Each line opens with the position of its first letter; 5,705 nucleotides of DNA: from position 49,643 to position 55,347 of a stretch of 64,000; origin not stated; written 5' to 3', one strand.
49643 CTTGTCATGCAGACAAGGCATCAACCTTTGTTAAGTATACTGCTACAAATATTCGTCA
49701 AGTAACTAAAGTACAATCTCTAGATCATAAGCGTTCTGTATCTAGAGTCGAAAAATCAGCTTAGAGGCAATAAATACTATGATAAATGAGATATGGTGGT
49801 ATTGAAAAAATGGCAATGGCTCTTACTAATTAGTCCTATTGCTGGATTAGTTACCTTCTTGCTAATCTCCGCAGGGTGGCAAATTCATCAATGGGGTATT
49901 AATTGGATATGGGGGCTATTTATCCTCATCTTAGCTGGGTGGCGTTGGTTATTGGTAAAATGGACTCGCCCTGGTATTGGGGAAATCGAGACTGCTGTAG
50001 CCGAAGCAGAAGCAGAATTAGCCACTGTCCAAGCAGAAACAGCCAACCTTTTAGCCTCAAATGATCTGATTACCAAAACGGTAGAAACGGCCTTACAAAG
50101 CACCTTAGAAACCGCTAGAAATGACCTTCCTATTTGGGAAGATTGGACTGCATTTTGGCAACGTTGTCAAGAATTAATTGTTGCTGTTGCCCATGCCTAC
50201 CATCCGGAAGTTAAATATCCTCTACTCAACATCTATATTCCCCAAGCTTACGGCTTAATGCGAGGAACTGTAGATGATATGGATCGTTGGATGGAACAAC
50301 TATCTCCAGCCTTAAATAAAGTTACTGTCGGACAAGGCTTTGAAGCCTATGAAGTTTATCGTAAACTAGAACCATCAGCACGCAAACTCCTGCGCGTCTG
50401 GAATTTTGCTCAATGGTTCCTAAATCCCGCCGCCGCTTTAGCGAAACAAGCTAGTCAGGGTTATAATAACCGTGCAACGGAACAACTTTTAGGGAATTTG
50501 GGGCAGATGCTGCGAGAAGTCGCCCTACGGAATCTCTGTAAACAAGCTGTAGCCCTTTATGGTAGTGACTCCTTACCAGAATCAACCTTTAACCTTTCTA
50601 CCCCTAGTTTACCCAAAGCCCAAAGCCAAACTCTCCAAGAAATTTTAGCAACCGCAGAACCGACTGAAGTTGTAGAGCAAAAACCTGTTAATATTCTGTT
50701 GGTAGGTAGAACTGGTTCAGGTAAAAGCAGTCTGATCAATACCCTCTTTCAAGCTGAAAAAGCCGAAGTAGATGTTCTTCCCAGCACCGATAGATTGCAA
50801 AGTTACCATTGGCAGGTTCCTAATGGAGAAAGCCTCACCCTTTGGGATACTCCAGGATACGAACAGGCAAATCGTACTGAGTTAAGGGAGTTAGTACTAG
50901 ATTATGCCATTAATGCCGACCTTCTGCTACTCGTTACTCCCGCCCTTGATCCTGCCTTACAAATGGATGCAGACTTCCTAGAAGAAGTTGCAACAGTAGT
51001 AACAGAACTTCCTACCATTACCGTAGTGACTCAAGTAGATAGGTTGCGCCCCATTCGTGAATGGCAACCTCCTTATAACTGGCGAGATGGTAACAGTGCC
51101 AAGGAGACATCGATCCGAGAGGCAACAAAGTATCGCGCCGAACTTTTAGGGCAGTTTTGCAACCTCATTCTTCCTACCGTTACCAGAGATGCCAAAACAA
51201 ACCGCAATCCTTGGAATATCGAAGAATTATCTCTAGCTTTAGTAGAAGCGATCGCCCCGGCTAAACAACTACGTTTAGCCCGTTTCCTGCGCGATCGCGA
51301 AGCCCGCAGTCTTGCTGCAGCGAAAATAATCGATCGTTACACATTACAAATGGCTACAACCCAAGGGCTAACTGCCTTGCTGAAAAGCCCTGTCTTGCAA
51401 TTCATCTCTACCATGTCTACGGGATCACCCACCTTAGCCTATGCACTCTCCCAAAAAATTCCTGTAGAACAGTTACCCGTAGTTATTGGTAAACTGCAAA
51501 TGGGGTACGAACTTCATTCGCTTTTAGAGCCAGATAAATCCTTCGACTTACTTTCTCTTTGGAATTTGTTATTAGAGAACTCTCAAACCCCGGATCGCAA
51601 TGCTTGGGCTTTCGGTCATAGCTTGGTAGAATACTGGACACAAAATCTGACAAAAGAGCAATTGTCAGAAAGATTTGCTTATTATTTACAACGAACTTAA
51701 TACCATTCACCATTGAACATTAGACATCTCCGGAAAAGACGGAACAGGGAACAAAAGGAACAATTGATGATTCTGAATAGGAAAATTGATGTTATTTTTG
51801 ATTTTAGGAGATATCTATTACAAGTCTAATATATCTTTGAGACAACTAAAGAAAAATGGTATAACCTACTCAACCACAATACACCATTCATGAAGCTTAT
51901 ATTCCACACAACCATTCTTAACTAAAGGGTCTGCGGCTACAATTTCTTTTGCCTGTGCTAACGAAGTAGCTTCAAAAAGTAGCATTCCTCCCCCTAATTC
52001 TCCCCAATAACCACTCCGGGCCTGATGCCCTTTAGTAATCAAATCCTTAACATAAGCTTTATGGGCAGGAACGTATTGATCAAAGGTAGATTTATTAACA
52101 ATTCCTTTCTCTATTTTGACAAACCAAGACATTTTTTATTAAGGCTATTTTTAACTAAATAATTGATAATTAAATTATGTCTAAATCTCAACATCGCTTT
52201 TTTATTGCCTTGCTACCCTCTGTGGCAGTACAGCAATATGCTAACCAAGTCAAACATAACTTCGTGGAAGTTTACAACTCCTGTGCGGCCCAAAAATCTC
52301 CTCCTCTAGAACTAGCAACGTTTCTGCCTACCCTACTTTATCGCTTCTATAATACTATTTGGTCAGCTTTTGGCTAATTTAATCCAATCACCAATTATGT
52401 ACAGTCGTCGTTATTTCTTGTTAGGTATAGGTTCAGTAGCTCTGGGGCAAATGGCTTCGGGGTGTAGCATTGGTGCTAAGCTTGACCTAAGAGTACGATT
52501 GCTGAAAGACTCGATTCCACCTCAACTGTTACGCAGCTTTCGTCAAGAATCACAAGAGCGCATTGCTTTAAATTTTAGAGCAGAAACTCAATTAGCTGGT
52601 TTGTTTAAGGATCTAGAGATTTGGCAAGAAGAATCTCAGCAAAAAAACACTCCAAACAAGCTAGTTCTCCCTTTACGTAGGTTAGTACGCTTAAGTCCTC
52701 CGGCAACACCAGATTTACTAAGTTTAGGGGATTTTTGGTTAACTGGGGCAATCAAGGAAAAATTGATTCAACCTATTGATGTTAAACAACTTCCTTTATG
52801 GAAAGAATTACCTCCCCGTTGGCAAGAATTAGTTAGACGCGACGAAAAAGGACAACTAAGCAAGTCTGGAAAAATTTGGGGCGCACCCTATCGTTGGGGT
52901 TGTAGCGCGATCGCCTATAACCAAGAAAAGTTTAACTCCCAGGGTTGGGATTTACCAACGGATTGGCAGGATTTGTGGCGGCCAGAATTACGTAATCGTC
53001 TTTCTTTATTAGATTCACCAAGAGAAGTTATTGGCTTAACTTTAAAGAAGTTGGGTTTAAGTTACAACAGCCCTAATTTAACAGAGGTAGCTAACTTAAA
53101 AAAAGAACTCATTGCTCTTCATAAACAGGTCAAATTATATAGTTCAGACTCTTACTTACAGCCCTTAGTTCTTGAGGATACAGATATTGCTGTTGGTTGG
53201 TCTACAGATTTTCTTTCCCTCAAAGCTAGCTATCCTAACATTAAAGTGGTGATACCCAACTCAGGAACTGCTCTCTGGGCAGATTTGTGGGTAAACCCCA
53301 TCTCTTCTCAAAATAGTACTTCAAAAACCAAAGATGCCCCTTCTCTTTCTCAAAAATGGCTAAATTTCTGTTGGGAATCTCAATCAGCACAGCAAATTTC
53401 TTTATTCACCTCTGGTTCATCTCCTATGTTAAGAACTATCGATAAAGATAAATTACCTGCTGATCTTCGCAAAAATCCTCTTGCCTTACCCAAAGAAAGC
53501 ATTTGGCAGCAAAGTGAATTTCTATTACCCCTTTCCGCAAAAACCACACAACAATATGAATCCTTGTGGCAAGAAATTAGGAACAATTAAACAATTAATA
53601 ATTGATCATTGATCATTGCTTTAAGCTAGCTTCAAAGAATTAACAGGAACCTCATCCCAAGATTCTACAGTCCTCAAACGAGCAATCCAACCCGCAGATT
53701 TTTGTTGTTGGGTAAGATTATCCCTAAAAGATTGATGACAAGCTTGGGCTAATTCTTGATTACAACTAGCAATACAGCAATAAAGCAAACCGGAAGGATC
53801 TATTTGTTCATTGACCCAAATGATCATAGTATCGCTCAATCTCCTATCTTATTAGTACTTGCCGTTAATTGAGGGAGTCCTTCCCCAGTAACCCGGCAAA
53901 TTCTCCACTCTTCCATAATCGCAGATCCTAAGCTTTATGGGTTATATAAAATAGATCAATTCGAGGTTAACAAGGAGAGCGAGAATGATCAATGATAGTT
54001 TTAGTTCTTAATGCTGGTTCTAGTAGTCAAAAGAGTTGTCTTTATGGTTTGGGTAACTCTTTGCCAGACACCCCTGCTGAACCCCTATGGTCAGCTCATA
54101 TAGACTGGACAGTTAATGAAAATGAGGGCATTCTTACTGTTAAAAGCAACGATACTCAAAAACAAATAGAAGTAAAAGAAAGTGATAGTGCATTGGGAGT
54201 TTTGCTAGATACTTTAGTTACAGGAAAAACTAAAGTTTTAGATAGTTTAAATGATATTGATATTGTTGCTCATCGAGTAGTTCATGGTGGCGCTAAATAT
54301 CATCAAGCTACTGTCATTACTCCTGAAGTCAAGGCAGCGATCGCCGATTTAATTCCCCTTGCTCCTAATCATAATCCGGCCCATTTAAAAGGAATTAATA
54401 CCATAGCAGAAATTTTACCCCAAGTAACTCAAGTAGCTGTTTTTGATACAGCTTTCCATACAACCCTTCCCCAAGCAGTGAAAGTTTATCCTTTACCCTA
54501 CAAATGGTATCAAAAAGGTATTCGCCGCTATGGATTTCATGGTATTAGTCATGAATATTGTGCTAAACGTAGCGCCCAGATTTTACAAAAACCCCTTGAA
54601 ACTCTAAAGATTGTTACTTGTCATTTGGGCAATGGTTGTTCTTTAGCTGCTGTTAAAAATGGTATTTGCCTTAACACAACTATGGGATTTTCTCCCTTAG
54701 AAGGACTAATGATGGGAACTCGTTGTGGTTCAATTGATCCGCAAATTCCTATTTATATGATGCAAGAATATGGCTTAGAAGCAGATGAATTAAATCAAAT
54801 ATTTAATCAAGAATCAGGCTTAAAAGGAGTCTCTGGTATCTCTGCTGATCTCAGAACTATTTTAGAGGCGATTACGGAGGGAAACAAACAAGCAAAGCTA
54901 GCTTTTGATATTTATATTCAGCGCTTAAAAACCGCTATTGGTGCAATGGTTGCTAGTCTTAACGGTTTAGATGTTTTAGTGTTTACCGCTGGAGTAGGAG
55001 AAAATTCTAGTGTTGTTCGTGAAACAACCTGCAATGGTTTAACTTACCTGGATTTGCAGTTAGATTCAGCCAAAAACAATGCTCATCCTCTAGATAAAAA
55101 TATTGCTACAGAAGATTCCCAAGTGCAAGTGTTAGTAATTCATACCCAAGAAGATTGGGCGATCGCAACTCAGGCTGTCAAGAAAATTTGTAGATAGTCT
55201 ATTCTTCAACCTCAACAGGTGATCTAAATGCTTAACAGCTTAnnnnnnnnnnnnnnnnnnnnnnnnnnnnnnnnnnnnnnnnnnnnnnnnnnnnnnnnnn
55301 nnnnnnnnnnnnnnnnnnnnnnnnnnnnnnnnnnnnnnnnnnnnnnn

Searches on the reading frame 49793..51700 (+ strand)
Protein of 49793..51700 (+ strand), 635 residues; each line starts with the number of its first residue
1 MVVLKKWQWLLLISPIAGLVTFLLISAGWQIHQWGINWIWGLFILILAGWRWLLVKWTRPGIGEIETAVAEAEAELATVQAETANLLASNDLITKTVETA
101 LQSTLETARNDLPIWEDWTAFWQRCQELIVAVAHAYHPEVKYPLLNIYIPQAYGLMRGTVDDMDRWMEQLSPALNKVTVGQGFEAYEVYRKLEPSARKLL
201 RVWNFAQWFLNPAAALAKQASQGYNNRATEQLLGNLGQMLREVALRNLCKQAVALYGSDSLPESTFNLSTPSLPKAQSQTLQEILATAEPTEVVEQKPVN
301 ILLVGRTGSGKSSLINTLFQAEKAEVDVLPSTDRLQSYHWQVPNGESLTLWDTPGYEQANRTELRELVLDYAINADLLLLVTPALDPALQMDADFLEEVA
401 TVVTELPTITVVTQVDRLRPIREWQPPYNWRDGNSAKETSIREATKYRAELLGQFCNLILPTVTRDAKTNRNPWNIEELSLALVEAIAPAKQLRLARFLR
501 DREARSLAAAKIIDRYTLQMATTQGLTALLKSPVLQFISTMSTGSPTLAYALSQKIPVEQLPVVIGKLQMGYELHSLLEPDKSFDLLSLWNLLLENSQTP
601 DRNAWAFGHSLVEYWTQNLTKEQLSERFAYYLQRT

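Call 97: search_protein_families(library=pfam, proteins=[window:49793-51700:+], max_evalue=0.0001)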
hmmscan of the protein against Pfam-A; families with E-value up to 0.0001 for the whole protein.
window:49793-51700:+ (635 aa): 7 families
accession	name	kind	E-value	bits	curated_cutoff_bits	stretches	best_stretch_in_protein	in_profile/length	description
PF01926.29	MMR_HSR1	-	5.1e-14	52.8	21.9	1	301-413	2-112/113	50S ribosome-binding GTPase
PF00350.29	Dynamin_N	-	1.6e-10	41.7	27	1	342-414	97-167/168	Dynamin family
PF05049.19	IIGP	-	4.6e-06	26.4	24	1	289-361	26-101/375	Interferon-inducible GTPase (IIGP)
PF04548.22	AIG1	-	6.6e-06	26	27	1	300-357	2-60/212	AIG1 family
PF08477.19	Roc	-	2.5e-05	24.9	27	1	301-416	2-119/119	Ras of Complex, Roc, domain of DAPkinase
PF04670.18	Gtr1_RagA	-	5.3e-05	23.2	22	1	301-363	2-65/232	Gtr1/RagA G protein conserved region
PF13191.12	AAA_16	-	5.6e-05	24.1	32.6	0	281-403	9-124/167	AAA ATPase domain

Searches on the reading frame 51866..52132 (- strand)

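Call 97: search_protein_families(library=pfam, proteins=[window:51866-52132:-], max_evalue=0.0001)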
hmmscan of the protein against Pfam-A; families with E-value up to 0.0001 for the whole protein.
window:51866-52132:- (88 aa): 1 family
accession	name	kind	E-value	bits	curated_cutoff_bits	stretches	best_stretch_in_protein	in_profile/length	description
PF03795.20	YCII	-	2.6e-07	31.5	24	1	19-83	19-94/95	YCII-related domain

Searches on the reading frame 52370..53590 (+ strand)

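Call 97: search_protein_families(library=pfam, proteins=[window:52370-53590:+], max_evalue=0.0001)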
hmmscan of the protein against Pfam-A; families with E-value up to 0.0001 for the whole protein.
window:52370-53590:+ (406 aa): 3 families
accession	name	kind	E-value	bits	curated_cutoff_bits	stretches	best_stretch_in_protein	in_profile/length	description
PF13343.11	SBP_bac_6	-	2.4e-23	83.3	24.6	1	113-364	3-230/245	Bacterial extracellular solute-binding protein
PF13416.11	SBP_bac_8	-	8.2e-13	49.2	27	1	113-359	39-267/279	Bacterial extracellular solute-binding protein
PF01547.30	SBP_bac_1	-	4e-05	24.2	26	0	114-333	50-299/307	Bacterial extracellular solute-binding protein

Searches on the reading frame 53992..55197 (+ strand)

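Call 97: search_protein_families(library=pfam, proteins=[window:53992-55197:+], max_evalue=0.0001)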
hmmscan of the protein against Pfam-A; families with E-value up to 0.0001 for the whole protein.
window:53992-55197:+ (401 aa): 1 family
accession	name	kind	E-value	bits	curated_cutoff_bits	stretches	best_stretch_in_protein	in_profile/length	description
PF00871.23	Acetate_kinase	-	3.4e-144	480.8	22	1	3-392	2-391/392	Acetokinase family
